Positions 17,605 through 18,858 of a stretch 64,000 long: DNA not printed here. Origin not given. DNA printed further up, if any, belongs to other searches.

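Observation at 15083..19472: A degenerate EAL protein translationally coupled to a CHASE-PAS hybrid kinase, divergent from an orphan receiver across an AT-rich spacer with a 16-bp palindrome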

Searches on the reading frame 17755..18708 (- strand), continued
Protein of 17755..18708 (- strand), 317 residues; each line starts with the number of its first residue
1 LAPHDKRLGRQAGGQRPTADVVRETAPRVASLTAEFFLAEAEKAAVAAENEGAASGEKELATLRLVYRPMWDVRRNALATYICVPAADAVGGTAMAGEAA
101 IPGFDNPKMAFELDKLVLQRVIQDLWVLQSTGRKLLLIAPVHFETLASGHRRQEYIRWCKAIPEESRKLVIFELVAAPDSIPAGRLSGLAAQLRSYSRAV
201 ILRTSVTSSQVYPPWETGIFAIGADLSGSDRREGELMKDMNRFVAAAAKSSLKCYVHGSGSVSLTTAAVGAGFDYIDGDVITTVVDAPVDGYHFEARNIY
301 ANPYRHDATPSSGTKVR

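Call 49: search_solved_structures(query=A4, max_evalue=1, show_alignments=4)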
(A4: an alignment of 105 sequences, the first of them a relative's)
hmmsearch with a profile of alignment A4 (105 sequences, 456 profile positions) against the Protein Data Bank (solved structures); distinct sequences matched with E-value up to 1: 12.
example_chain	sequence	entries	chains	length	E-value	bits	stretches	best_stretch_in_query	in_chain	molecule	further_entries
4foj_A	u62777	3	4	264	2.7e-05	25.9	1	186-289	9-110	FimX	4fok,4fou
7lkq_A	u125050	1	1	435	3e-05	25.7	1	182-289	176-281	FimX(GGDEF-EAL)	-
4f3h_A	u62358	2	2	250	0.00012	23.8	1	208-289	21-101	Putative uncharacterized protein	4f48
4j40_A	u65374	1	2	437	0.00044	21.9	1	108-433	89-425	FimX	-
4wxw_A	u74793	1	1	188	0.015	16.8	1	52-131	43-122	Uncharacterized protein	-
4wxo_A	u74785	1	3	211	0.019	16.5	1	52-131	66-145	Uncharacterized protein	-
3ezu_A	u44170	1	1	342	0.02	16.4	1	57-125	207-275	GGDEF domain protein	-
4zve_A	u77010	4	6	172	0.023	16.2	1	61-140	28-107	Diguanylate cyclase DosC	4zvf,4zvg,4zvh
5m3c_A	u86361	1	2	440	0.024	16.2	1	46-125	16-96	Diguanylate cyclase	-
6tts_A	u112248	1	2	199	0.064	14.8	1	34-159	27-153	GGDEF diguanylate cyclase DgcB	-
3ign_A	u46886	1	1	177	0.12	13.9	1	92-154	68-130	Diguanylate cyclase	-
1j27_A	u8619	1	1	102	0.44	12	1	329-396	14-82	hypothetical protein TT1725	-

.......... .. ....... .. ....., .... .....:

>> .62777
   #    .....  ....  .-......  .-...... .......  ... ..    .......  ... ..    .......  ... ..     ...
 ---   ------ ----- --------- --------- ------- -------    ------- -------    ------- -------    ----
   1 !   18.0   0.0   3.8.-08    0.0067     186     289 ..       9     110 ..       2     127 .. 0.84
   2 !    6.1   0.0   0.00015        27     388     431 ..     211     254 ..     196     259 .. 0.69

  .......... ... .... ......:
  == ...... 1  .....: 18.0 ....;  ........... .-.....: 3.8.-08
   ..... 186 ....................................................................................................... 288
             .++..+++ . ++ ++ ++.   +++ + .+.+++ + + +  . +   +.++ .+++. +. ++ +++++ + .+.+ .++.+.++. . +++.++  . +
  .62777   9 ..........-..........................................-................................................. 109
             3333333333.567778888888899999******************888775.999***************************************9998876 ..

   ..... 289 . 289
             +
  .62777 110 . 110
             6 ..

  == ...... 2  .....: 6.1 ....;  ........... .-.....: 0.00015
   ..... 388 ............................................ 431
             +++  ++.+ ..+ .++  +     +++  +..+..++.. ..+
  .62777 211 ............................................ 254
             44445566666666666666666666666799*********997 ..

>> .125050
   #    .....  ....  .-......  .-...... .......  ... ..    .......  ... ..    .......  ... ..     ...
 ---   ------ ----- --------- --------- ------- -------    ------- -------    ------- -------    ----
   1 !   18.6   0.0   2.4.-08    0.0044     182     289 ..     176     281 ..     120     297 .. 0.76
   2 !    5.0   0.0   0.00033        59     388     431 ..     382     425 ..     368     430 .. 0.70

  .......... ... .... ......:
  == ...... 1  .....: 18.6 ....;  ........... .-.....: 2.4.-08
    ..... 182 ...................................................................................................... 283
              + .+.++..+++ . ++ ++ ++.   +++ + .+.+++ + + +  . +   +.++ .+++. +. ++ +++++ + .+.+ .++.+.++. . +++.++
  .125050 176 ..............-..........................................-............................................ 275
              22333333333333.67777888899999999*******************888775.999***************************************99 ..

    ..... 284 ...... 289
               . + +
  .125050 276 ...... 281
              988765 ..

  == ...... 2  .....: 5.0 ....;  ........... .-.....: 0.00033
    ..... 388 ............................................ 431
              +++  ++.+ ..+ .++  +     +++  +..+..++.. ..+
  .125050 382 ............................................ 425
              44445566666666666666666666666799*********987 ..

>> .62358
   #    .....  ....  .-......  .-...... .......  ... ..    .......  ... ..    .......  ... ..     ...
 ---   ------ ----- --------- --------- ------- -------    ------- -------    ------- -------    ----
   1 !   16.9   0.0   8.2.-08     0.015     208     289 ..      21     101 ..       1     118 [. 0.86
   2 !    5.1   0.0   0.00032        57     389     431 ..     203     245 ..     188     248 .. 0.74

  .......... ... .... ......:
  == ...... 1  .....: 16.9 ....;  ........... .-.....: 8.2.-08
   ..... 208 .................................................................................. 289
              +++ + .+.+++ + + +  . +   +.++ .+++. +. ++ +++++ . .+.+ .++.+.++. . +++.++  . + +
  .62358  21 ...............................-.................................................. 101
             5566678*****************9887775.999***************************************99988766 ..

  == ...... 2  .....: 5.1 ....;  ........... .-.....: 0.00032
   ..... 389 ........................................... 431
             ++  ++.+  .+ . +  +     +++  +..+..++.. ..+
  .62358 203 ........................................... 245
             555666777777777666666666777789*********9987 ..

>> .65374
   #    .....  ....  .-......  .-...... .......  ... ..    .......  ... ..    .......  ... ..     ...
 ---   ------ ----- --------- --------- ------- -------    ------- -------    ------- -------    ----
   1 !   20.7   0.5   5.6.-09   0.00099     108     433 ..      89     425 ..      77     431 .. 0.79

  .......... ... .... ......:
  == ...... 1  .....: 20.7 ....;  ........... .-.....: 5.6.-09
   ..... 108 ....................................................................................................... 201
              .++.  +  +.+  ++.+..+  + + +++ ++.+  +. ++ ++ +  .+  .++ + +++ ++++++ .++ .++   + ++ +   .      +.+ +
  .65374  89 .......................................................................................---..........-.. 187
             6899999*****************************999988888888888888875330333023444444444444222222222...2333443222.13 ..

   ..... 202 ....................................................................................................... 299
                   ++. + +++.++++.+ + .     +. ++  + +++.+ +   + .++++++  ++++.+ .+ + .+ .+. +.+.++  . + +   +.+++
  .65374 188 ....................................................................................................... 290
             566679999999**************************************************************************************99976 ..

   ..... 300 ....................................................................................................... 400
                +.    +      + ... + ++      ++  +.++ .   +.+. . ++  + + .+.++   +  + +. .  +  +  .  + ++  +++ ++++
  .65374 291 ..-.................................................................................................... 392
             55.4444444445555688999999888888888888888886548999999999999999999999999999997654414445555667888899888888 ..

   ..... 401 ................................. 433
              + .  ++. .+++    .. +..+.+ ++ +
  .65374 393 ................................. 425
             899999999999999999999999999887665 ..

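Call 51: find_related_loci(query=A2, collection=metagenome_contigs, flank=5000)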
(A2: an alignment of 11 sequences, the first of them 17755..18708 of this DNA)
Query A2 (317 aa) in metagenome_contigs; peptide patterns used: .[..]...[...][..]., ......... (x = any residue, [..] = any of these).
126 stretches matched a pattern; 10 encode a relative of the query (tblastn E <= 1e-3); 10 distinct loci.
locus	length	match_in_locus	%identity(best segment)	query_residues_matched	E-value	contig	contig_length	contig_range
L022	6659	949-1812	60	21-306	3e-106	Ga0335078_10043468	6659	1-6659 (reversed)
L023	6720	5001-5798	45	47-305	7e-72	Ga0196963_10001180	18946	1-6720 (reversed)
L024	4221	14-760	45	51-300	1e-67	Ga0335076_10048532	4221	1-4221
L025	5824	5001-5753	44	50-300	9e-67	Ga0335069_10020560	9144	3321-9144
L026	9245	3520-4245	34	60-302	8e-48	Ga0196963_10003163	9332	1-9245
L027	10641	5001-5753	36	49-299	7e-47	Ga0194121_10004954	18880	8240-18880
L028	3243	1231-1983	35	53-302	1e-44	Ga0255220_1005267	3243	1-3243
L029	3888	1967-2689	35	60-301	6e-43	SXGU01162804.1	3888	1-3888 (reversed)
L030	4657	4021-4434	31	56-194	2e-13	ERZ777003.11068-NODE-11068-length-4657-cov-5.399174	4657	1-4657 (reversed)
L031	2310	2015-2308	36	16-97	3e-12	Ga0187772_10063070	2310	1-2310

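Call 63: find_encoding_contigs(protein=P0150, flank=5000, max_places=2)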
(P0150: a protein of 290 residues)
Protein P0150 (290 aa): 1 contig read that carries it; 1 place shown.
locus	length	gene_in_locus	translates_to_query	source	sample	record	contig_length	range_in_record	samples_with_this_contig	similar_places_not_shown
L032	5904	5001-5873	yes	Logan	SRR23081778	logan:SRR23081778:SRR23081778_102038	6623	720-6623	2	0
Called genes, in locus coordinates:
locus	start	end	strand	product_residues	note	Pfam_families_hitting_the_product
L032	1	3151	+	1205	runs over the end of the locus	PF00989:PAS, PF08448:PAS_4, PF13426:PAS_9, PF12860:PAS_7, PF01590:GAF, PF13185:GAF_2, PF08447:PAS_3, PF02518:HATPase_c, +4 more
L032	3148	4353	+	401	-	PF00072:Response_reg, PF00563:EAL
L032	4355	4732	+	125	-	PF00072:Response_reg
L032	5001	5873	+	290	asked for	-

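Call 64: find_encoding_contigs(protein=P0157, flank=5000, max_places=2)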
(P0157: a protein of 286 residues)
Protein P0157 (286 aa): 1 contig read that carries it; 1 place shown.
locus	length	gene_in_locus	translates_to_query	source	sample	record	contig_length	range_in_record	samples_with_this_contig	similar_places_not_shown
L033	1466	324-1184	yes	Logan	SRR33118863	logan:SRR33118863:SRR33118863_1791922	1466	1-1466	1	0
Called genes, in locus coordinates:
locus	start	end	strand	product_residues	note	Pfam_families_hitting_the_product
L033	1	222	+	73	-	?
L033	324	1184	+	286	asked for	-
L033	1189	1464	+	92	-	?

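Call 72: search_dna_similar(query=P0003, collection=plasmids, mode=protein, max_evalue=1e-10, max_rows=25)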
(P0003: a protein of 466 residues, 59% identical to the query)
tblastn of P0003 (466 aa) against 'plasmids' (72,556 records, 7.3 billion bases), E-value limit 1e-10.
Records with a match: 2; places in all: 2; records where one place covers at least 80% of the query: 2.
Best place of each record, by identity: <60% 2.
By first word of the organism name: Azospirillum 2.
By predicted mobility (MOB-suite, as given by PLSDB): non-mobilizable 1; mobilizable 1.
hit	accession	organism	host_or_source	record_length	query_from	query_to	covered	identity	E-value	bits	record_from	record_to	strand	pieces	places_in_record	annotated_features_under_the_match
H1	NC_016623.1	Azospirillum lipoferum 4B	-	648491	35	451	89%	25.1%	3e-24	114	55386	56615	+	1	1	hypothetical protein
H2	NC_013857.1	Azospirillum sp. B510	-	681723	58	451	85%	23.9%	4e-23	110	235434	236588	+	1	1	hypothetical protein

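Call 73: get_annotated_region(hit=H1, flank=6000)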
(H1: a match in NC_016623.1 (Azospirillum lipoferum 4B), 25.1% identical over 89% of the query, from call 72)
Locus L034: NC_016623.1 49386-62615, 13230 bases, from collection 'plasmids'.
description: Azospirillum lipoferum 4B plasmid AZO_p3, complete sequence
organism: Azospirillum lipoferum 4B (NCBI taxid 862719)
taxonomy: Bacteria; Pseudomonadota; Alphaproteobacteria; Rhodospirillales; Azospirillaceae; Azospirillum; Azospirillum lipoferum; Azospirillum lipoferum 4B
host: -; source: -; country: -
typing (MOB-suite, as given by PLSDB): non-mobilizable
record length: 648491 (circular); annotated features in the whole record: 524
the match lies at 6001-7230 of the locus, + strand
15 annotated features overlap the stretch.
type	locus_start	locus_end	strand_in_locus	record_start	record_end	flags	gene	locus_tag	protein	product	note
CDS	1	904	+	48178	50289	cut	-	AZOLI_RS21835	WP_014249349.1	FUSC family protein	GO:0006810 - transport [Evidence IEA]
CDS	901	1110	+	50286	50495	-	-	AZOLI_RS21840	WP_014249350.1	DUF1656 domain-containing protein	-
CDS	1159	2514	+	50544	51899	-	-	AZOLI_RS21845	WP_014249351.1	ATP-binding protein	-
CDS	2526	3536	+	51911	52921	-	-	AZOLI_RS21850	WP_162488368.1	HupU protein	-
CDS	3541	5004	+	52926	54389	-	-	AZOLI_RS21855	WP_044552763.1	nickel-dependent hydrogenase large subunit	-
CDS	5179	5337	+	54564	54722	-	-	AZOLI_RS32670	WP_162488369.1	hypothetical protein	-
CDS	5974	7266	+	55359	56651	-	-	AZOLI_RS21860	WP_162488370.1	hypothetical protein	-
CDS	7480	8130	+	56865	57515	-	-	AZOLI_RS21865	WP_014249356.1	HyaD/HybD family hydrogenase maturation endopeptidase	-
CDS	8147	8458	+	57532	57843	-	-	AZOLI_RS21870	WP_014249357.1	HypC/HybG/HupF family hydrogenase formation chaperone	-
CDS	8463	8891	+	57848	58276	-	-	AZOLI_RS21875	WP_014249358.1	hydrogenase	-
CDS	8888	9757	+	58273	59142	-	-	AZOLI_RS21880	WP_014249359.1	hydrogenase expression/formation protein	-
CDS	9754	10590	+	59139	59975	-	hybE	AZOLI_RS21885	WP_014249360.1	[NiFe]-hydrogenase assembly chaperone HybE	-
CDS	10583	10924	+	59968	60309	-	hypA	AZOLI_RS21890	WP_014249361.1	hydrogenase maturation nickel metallochaperone HypA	GO:0036211 - protein modification process [Evidence IEA]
CDS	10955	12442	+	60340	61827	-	-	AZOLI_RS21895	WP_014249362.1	sigma-54 dependent transcriptional regulator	GO:0006355 - regulation of DNA-templated transcription [Evidence IEA]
CDS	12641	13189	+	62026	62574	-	-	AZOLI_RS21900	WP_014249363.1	HupE/UreJ family protein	-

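Call 78: search_protein_families(library=pfam, proteins=[P0087, P0117, P0153, P0044, P0108, P0016, P0171, P0055, P0085, P0126], max_evalue=0.01)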
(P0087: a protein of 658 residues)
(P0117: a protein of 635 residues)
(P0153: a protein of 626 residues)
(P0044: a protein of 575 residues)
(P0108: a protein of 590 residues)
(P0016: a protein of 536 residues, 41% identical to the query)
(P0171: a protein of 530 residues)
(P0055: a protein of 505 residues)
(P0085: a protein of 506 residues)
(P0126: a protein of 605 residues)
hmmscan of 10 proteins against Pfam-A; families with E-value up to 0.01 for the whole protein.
P0087 (658 aa): 1 family
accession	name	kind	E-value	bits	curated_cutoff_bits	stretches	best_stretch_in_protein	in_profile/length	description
PF00990.26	GGDEF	-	8.8e-08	32.5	23.8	1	239-344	15-121/161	Diguanylate cyclase, GGDEF domain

P0117 (635 aa): 1 family
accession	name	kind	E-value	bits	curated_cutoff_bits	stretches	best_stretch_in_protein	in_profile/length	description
PF00990.26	GGDEF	-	0.0083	16.3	23.8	0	235-312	33-109/161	Diguanylate cyclase, GGDEF domain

P0153 (626 aa): 2 families
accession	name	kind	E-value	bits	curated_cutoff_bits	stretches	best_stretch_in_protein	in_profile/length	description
PF00563.25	EAL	-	0.00037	20.4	31.3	1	437-608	60-234/236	EAL domain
PF00249.37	Myb_DNA-binding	-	0.0091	16.5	24.4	0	258-275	14-31/46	Myb-like DNA-binding domain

P0044 (575 aa): 0 families

P0108 (590 aa): 0 families

P0016 (536 aa): 1 family
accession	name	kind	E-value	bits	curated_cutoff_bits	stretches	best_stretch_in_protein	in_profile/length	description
PF00563.25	EAL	-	0.0037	17.1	31.3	1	292-377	13-98/236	EAL domain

P0171 (530 aa): 1 family
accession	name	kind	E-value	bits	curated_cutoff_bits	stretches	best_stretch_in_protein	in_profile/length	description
PF00563.25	EAL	-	2.6e-09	37.2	31.3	1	281-503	11-232/236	EAL domain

P0055 (505 aa): 1 family
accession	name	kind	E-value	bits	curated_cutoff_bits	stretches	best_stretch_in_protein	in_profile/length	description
PF00563.25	EAL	-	0.0075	16.1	31.3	0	254-340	13-99/236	EAL domain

P0085 (506 aa): 0 families

P0126 (605 aa): 0 families
